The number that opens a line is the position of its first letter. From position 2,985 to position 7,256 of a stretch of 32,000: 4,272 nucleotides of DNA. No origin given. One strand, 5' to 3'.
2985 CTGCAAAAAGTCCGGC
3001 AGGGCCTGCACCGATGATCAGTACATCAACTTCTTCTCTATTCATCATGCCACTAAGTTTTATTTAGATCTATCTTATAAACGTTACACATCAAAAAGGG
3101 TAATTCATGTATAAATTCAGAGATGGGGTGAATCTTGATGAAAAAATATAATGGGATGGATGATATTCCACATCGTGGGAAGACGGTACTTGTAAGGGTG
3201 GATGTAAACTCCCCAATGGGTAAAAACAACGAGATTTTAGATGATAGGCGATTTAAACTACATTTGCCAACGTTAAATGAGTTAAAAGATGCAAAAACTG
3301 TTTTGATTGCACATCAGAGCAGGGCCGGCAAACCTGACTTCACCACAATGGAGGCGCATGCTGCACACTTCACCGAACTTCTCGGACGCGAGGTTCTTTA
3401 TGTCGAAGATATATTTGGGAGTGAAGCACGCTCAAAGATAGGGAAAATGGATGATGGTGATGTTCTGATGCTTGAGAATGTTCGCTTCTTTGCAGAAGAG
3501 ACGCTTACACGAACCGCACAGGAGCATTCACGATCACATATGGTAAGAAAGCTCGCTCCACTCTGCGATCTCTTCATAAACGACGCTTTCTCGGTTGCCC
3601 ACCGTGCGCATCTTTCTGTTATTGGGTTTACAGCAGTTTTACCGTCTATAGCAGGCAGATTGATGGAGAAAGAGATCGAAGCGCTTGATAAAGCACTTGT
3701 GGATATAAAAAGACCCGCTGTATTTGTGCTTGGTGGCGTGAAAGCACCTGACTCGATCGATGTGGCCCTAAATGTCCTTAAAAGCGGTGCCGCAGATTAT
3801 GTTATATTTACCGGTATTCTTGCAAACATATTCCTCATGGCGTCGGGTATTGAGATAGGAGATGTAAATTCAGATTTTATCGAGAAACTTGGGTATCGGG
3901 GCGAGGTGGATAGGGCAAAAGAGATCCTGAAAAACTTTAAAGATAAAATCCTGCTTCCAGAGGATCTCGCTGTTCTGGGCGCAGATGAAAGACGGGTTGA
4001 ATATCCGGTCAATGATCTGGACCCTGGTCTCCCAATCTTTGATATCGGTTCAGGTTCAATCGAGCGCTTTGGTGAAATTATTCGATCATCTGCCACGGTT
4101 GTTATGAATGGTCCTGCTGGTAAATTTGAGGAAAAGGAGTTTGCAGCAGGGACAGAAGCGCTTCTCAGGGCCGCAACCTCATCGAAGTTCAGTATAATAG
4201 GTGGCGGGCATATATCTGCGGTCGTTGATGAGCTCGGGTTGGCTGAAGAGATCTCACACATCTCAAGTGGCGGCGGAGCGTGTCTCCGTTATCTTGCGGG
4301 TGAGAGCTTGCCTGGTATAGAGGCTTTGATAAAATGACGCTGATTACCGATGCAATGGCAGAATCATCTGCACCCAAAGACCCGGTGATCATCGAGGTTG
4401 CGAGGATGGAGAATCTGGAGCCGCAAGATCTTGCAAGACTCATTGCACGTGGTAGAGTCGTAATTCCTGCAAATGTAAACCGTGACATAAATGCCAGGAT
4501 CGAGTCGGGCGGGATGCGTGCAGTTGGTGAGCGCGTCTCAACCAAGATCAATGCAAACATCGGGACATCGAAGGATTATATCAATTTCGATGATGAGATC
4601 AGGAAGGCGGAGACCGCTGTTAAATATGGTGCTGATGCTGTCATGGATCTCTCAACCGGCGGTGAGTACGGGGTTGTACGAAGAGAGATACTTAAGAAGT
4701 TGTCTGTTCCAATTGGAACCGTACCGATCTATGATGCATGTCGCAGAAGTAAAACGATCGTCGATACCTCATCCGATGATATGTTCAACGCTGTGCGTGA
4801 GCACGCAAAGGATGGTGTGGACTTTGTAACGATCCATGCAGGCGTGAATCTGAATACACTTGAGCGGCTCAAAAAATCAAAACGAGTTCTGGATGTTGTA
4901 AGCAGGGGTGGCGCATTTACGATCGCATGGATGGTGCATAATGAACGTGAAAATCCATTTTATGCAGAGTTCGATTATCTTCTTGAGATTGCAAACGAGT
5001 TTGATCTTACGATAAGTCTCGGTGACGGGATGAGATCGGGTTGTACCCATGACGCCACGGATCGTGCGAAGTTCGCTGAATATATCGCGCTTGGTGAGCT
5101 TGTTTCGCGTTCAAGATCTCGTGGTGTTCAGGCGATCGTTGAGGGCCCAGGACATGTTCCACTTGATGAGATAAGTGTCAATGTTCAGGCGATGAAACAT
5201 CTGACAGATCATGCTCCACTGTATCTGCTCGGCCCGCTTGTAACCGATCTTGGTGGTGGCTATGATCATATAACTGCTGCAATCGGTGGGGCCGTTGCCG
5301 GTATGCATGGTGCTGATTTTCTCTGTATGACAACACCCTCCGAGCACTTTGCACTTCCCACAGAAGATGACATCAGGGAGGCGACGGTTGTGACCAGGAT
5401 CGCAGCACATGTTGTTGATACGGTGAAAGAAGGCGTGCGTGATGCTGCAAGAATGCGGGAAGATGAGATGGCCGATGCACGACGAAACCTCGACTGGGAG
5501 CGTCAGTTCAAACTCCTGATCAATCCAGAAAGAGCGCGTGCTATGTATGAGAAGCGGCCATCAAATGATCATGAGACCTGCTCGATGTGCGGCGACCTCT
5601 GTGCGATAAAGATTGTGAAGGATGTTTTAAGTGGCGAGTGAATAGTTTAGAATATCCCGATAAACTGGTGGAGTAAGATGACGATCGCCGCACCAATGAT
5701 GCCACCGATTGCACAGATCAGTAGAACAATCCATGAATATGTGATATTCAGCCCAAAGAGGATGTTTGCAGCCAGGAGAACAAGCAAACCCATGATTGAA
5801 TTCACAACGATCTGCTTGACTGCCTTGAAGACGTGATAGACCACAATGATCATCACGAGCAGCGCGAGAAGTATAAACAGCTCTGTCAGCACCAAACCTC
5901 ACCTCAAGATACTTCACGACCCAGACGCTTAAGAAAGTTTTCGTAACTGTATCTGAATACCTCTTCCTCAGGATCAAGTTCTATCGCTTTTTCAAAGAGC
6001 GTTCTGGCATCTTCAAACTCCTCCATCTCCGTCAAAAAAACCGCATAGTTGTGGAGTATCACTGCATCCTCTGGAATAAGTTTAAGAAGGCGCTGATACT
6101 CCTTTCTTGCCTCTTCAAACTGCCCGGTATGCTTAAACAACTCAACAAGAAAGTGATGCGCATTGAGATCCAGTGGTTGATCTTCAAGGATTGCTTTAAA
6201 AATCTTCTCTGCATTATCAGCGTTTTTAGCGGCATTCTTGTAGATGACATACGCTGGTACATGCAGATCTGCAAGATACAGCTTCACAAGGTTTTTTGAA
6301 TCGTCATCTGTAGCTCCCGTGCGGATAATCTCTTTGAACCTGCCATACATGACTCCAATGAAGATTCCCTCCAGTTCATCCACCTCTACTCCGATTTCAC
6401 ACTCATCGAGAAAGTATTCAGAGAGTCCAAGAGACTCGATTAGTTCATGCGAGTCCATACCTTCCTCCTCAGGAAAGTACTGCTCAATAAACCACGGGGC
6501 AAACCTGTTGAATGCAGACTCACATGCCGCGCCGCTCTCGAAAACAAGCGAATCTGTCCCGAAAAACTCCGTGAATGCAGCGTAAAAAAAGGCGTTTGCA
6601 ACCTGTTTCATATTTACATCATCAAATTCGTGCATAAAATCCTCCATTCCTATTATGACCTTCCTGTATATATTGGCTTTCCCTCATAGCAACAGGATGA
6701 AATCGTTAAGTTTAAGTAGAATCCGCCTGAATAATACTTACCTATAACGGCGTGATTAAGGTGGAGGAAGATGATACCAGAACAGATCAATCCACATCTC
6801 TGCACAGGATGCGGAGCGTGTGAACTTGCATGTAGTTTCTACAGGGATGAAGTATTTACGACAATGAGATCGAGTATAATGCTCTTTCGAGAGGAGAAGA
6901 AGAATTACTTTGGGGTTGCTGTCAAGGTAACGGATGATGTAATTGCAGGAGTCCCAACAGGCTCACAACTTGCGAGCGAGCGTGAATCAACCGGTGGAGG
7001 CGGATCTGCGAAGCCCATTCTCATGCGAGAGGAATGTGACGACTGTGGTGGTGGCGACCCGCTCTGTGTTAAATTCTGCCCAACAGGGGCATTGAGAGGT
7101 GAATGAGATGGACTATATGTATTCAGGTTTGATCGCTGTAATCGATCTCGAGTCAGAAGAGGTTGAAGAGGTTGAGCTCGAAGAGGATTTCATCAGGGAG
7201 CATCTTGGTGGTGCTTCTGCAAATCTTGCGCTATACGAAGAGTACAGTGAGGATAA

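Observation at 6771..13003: Seven-gene translationally coupled operon combining a mini-AOR, ferredoxin, GATase1-like, HdrE/HdrD-like, transglutaminase-like and QueG-like proteins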

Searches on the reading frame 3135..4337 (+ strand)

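Call 11: search_protein_families(library=pfam, proteins=[window:3135-4337:+], max_evalue=0.001)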
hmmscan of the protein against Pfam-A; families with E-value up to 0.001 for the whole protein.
window:3135-4337:+ (400 aa): 1 family
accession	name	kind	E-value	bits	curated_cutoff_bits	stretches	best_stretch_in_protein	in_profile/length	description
PF00162.24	PGK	-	1.5e-117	393.3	27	1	8-390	1-379/379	Phosphoglycerate kinase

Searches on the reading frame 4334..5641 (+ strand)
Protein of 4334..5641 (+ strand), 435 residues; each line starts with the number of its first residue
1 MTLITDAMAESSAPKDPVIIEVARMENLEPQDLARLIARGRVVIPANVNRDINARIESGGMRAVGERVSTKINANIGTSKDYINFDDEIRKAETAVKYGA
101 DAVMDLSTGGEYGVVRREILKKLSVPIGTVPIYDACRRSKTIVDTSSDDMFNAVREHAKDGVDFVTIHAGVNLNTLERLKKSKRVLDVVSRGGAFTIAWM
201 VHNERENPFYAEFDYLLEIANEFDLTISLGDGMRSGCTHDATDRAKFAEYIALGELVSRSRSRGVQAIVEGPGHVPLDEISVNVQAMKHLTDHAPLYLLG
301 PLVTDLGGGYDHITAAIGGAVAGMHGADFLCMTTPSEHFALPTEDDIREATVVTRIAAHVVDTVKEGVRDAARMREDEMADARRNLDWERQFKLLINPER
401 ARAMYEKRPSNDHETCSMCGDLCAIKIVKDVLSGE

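Call 58: list_cluster_members(proteins=[P0241, window:4334-5641:+, window:15314-16387:-, window:20432-21985:-, window:10224-11495:+, window:12362-13003:+, P0124, P0004])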
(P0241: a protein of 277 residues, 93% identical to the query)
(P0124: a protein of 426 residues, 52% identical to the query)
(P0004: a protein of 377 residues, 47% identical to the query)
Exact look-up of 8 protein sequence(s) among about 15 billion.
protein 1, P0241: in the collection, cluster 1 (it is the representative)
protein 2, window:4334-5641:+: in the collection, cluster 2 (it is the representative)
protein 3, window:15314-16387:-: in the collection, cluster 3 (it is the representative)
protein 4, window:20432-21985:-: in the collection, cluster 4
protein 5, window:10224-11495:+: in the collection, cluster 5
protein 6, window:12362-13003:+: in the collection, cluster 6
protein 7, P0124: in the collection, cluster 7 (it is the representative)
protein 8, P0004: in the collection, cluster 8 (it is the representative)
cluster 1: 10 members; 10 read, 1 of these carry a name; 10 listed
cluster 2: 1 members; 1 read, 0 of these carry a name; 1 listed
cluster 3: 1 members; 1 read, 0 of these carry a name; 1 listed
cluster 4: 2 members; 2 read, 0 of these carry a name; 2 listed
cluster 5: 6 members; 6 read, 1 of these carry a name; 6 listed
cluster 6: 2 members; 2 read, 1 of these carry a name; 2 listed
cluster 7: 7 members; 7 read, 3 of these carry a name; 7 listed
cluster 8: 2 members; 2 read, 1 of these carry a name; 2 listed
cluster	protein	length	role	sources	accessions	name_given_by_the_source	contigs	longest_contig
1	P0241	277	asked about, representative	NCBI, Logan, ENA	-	-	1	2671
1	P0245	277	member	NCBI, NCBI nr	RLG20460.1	hypothetical protein DRN77_07685 [Methanosarcinales archaeon] | MAG: hypothetical protein DRN77_07685 [Methanosarcinales archaeon]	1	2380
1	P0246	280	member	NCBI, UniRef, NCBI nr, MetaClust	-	-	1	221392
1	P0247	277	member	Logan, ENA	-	-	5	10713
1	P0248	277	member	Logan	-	-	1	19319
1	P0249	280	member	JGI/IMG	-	-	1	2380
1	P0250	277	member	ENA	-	-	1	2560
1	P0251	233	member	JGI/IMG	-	-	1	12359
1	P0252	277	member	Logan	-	-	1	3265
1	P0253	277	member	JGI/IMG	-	-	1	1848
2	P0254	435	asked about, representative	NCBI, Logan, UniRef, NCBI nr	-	-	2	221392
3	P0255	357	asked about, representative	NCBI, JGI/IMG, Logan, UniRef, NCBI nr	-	-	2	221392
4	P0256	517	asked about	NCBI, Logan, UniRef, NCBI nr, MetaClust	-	-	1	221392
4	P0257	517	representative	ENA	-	-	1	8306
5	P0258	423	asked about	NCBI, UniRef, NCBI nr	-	-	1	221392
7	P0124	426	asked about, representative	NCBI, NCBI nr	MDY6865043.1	MAG: aldehyde ferredoxin oxidoreductase N-terminal domain-containing protein ... | aldehyde ferredoxin oxidoreductase N-terminal domain-containing protein [Halobacteriota ...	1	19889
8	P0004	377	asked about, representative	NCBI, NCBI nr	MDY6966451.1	MAG: BPL-N domain-containing protein, partial [Halobacteriota archaeon] | BPL-N domain-containing protein [Halobacteriota archaeon]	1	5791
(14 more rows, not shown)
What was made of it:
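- The host is a Methanosarcinales archaeon (call 58).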

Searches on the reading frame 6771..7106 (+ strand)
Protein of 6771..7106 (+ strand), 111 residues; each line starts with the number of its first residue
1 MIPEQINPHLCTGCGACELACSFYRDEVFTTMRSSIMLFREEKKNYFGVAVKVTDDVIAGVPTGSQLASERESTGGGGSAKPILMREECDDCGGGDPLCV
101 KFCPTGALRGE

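Call 3: search_protein_families(library=pfam, proteins=[window:6771-7106:+], max_evalue=0.01)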
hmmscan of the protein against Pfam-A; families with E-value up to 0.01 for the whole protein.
window:6771-7106:+ (111 aa): 10 families
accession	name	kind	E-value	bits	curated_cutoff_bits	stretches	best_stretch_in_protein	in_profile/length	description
PF00037.32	Fer4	-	1e-08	35.1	21.1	1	5-21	2-18/24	4Fe-4S binding domain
PF13187.11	Fer4_9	-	4.4e-08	33.5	27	1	11-107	2-51/52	4Fe-4S dicluster domain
PF12838.12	Fer4_7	-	5.4e-08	33.6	27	1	11-107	2-52/52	4Fe-4S dicluster domain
PF12837.12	Fer4_6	-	5.8e-08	32.8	25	1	5-23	3-21/24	4Fe-4S binding domain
PF12800.12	Fer4_4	-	6.3e-06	26.5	24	1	8-23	1-16/17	4Fe-4S binding domain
PF12797.12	Fer4_2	-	4.5e-05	23.6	24.5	1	11-22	10-21/22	4Fe-4S binding domain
PF13237.11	Fer4_10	-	0.00012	22.4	25.5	1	6-104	4-53/53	4Fe-4S dicluster domain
PF12798.12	Fer4_3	-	0.00055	21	27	0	11-22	1-12/15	4Fe-4S binding domain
PF13183.11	Fer4_8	-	0.00055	20.8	27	1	11-106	5-67/68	4Fe-4S dicluster domain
PF14697.11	Fer4_21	-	0.0021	18.6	35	0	6-22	3-19/59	4Fe-4S dicluster domain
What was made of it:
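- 6771..7106 (+): g1: 111-aa ferredoxin-like protein with two [4Fe-4S] motifs (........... and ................). It is the small subunit that always precedes the mini-AOR. Pfam Fer4, Fer4_9 and Fer4_7 (call 3).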

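Call 4: search_protein_families(library=ncbifam, proteins=[window:6771-7106:+], max_evalue=0.01)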
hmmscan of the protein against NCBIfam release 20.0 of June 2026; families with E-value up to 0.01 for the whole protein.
window:6771-7106:+ (111 aa): 12 families
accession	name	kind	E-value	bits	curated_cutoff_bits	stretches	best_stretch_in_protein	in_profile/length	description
NF045766.1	PhenlGlyoxDHPadI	equivalog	8.5e-07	28.1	700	1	6-51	9-54/443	NADH-dependent phenylglyoxylate dehydrogenase subunit beta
TIGR02179.1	PorD_KorD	subfamily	1.4e-06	28.3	60.05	1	69-108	7-42/78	2-oxoacid:acceptor oxidoreductase, delta subunit, pyruvate/2-ketoisovalerate family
TIGR02951.1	DMSO_dmsB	equivalog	7.3e-05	22.8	214.1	0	89-109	64-82/161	DMSO/selenate family reductase complex B subunit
NF040684.1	PorD_Arch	equivalog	9.8e-05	22.4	120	0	70-109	15-50/85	pyruvate synthase subunit PorD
NF045480.1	FdxA_Actino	equivalog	0.00053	20.2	125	0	6-47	35-76/107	ferredoxin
NF007382.0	PRK09898.1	equivalog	0.00089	18.8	213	0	10-108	67-140/208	ferredoxin-like protein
NF058577.1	FdxA_fam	equivalog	0.00097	19.3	65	0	5-22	32-49/52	4Fe-4S ferredoxin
TIGR01582.1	FDH-beta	equivalog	0.001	18.3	334.7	0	9-29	29-49/283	formate dehydrogenase subunit beta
NF041715.1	arsenate_red_ArrB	equivalog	0.0037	16.8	450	0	9-22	10-23/233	arsenate respiratory reductase iron-sulfur subunit ArrB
NF007012.0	PRK09476.1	equivalog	0.0038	16.4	269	0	5-22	180-197/254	ferredoxin-type protein NapG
NF045797.1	DsrO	equivalog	0.0053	16.2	200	0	89-107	103-119/235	sulfate reduction electron transfer complex DsrMKJOP subunit DsrO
NF041782.1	mnquin_red_QrcC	equivalog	0.009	15.7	400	0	9-23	8-22/239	menaquinone reductase iron-sulfur cluster-binding subunit QrcC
